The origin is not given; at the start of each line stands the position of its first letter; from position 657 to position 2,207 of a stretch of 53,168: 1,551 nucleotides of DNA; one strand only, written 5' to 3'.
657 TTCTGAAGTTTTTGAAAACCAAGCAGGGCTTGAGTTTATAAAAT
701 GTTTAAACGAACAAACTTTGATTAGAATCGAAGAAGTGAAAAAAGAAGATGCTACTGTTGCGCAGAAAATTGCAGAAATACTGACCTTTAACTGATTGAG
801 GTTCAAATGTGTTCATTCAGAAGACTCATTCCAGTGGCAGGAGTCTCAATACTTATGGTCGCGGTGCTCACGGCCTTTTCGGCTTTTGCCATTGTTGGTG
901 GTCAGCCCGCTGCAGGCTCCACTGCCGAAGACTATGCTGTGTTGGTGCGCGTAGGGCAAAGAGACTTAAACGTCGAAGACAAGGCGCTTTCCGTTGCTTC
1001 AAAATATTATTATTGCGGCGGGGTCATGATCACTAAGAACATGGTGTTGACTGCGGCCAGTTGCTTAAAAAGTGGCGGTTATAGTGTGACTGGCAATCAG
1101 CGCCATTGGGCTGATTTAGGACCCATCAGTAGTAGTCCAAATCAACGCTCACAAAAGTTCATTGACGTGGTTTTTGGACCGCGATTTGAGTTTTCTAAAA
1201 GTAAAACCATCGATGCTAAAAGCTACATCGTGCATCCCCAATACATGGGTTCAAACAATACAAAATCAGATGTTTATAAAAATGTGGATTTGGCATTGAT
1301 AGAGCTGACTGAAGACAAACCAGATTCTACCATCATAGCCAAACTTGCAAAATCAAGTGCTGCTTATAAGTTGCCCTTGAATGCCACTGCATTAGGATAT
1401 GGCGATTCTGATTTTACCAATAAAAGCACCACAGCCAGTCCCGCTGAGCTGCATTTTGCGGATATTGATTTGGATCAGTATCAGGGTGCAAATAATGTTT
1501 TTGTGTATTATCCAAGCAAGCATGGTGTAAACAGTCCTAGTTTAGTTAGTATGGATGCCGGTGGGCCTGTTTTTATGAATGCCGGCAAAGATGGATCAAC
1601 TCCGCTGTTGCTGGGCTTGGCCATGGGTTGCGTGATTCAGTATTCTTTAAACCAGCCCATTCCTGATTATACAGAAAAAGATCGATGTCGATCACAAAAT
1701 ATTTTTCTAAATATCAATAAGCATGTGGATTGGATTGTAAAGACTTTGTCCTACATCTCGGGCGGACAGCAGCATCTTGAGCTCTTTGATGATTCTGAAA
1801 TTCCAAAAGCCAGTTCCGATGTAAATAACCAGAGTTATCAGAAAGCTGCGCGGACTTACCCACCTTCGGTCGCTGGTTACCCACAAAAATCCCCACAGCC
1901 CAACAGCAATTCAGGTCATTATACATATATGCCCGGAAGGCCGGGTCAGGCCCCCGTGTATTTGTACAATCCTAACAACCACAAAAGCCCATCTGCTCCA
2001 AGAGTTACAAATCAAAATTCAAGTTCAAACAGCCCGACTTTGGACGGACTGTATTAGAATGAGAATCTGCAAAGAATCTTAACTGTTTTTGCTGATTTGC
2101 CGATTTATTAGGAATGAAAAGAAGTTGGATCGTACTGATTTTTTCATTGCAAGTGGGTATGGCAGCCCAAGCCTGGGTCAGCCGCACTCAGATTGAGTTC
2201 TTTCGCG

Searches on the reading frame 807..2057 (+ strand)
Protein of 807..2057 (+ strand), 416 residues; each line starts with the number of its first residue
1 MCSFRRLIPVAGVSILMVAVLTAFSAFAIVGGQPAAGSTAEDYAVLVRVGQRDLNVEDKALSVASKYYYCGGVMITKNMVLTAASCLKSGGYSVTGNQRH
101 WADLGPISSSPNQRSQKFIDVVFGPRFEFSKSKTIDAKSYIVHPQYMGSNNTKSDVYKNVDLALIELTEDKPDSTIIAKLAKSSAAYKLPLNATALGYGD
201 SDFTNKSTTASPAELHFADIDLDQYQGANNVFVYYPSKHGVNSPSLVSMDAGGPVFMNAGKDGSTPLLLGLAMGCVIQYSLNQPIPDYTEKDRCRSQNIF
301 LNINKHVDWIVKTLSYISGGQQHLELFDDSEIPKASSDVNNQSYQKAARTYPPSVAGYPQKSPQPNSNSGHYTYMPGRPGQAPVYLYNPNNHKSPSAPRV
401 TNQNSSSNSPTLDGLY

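Call 90: search_protein_families(library=pfam, proteins=[window:807-2057:+], max_evalue=0.001)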
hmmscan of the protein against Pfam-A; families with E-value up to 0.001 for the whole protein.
window:807-2057:+ (416 aa): 1 family
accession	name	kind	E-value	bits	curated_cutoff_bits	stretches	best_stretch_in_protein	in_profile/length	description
PF00089.32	Trypsin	-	2.1e-11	44.5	20.6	1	60-259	17-188/220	Trypsin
